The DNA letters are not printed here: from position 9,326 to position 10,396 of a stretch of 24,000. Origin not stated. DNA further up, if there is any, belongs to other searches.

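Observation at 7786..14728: Sulfation module (PAPS supply + TPR-sulfotransferase) packaged with a PEP-CTERM substrate and PrsT between two housekeeping operons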

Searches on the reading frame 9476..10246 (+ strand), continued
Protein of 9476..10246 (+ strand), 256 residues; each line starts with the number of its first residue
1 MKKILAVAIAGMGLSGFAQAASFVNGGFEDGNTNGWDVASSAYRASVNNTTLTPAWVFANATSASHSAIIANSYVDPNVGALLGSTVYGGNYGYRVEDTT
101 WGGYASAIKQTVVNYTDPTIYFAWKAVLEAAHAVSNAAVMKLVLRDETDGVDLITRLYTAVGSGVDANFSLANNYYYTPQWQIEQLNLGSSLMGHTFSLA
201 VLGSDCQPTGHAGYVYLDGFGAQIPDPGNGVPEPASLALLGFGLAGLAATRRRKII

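Call 60: find_related_loci(query=A4, collection=metagenome_contigs, flank=8000)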
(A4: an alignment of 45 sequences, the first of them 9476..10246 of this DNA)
Query A4 (256 aa) in metagenome_contigs; peptide patterns used: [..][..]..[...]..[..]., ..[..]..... (x = any residue, [..] = any of these).
555 stretches matched a pattern; 389 encode a relative of the query (tblastn E <= 1e-3); the best 80 are kept; 80 distinct loci.
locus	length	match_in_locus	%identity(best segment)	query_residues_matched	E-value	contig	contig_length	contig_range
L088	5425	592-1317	66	1-236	1e-98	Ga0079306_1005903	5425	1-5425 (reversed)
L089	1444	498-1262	66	1-254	1e-105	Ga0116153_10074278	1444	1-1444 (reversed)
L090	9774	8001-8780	60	1-254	3e-91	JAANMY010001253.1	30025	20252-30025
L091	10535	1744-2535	61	1-254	2e-89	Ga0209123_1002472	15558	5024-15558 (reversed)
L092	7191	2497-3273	59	1-256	6e-88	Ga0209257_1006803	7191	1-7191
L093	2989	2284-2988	63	1-236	3e-89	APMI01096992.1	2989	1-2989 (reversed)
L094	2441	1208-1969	59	1-256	3e-90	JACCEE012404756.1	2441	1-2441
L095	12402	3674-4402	63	19-254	9e-86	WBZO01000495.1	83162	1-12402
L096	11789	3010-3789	57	1-255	1e-85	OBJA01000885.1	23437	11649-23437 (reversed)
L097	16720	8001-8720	62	24-254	3e-85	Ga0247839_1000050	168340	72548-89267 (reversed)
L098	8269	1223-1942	62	24-254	3e-85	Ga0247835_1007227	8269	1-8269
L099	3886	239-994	60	1-254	8e-85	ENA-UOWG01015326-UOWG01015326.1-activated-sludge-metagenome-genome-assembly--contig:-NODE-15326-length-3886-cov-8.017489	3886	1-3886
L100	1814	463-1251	56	1-253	6e-89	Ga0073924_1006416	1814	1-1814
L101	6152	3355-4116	56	1-253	4e-84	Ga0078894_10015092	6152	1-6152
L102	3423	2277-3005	58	18-254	2e-84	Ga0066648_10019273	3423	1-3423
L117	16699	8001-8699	54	1-238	4e-77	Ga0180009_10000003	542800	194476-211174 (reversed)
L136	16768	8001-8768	49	3-254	4e-73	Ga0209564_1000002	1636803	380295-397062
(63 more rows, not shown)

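Call 64: search_protein_families(library=pfam, proteins=[L117:4582-6108:+, L117:6118-7569:+, L117:8823-10451:-, L117:10466-11509:-, L117:11409-13721:-, L136:6212-7249:-, L136:8805-9395:+, L136:9289-11004:+, L136:4169-5344:+, L136:12334-14580:+], max_evalue=0.00001)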
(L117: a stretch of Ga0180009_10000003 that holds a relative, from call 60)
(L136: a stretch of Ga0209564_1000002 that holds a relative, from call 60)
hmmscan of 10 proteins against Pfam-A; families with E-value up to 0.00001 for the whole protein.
L117:4582-6108:+ (508 aa): 1 family
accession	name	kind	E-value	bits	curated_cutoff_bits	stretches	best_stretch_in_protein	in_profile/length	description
PF03109.22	ABC1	-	1.1e-77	260.9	22.9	1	88-331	2-241/244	ABC1 atypical kinase-like domain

L117:6118-7569:+ (483 aa): 1 family
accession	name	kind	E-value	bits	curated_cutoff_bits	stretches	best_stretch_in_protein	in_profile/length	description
PF00474.23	SSF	-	1.1e-34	120.4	22.8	1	30-433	1-406/406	Sodium:solute symporter family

L117:8823-10451:- (542 aa): 4 families
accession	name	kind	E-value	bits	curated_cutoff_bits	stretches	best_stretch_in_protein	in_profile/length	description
PF01583.26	APS_kinase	-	5.9e-57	192.4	21.1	1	366-518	1-152/152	Adenylylsulphate kinase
PF01747.23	ATP-sulfurylase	-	6.6e-44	150.3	24.3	1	145-358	2-211/212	ATP-sulfurylase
PF14306.12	PUA_2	-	1.2e-30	106.6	27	1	5-121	1-118/159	PUA-like domain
PF13671.12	AAA_33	-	2.3e-06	28.4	27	1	371-486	3-117/143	AAA domain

L117:10466-11509:- (347 aa): 0 families

L117:11409-13721:- (770 aa): 1 family
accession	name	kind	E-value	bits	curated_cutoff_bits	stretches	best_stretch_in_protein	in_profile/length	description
PF04892.17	VanZ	-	2.2e-38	132.2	30.1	3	22-141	4-123/126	VanZ like family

L136:6212-7249:- (345 aa): 3 families
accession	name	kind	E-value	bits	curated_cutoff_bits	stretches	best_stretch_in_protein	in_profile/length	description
PF04235.18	DUF418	-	2.7e-12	47.4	23.6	1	202-344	20-160/163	Protein of unknown function (DUF418)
PF07786.18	HGSNAT_cat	-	8.2e-11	42.3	22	1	7-200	1-192/222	Heparan-alpha-glucosaminide N-acetyltransferase, catalytic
PF01757.29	Acyl_transf_3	-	7e-07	29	31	0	9-325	2-322/326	Acyltransferase domain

L136:8805-9395:+ (196 aa): 0 families

L136:9289-11004:+ (571 aa): 0 families

L136:4169-5344:+ (391 aa): 1 family
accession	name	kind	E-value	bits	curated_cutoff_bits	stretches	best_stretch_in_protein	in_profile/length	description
PF02445.21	NadA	-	2.7e-105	352.1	27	1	52-363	1-295/295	Quinolinate synthetase A protein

L136:12334-14580:+ (748 aa): 1 family
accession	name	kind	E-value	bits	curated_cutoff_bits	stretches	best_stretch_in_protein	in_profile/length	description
PF02518.31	HATPase_c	-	1.2e-19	71.2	26.4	1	637-742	2-110/111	Histidine kinase-, DNA gyrase B-, and HSP90-like ATPase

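Call 70: find_encoding_contigs(protein=P0121, flank=2000, max_places=2)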
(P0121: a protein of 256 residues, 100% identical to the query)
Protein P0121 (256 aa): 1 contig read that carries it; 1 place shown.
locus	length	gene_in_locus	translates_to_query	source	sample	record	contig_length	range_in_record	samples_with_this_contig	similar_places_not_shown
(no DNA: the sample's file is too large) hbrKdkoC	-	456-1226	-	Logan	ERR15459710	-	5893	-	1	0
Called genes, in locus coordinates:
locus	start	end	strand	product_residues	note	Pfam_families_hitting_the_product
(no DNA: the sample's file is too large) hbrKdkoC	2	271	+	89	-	?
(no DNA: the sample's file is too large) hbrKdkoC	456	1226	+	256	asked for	PF07589:PEP_exosort_dom (weak)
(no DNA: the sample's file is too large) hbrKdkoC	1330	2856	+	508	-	PF00515:TPR_1 (faint), PF07719:TPR_2 (faint), PF12895:ANAPC3 (faint), PF13181:TPR_8 (faint), PF13371:TPR_9 (faint), PF13432:TPR_16 (weak), PF00685:Sulfotransfer_1, PF13469:Sulfotransfer_3, +8 more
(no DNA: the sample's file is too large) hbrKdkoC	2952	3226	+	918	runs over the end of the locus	PF00515:TPR_1 (faint), PF07719:TPR_2 (faint), PF13181:TPR_8 (faint), PF13432:TPR_16 (faint), PF24575:TPR_Slam (faint), PF12895:ANAPC3 (faint), PF13414:TPR_11 (faint), PF13424:TPR_12 (faint), +8 more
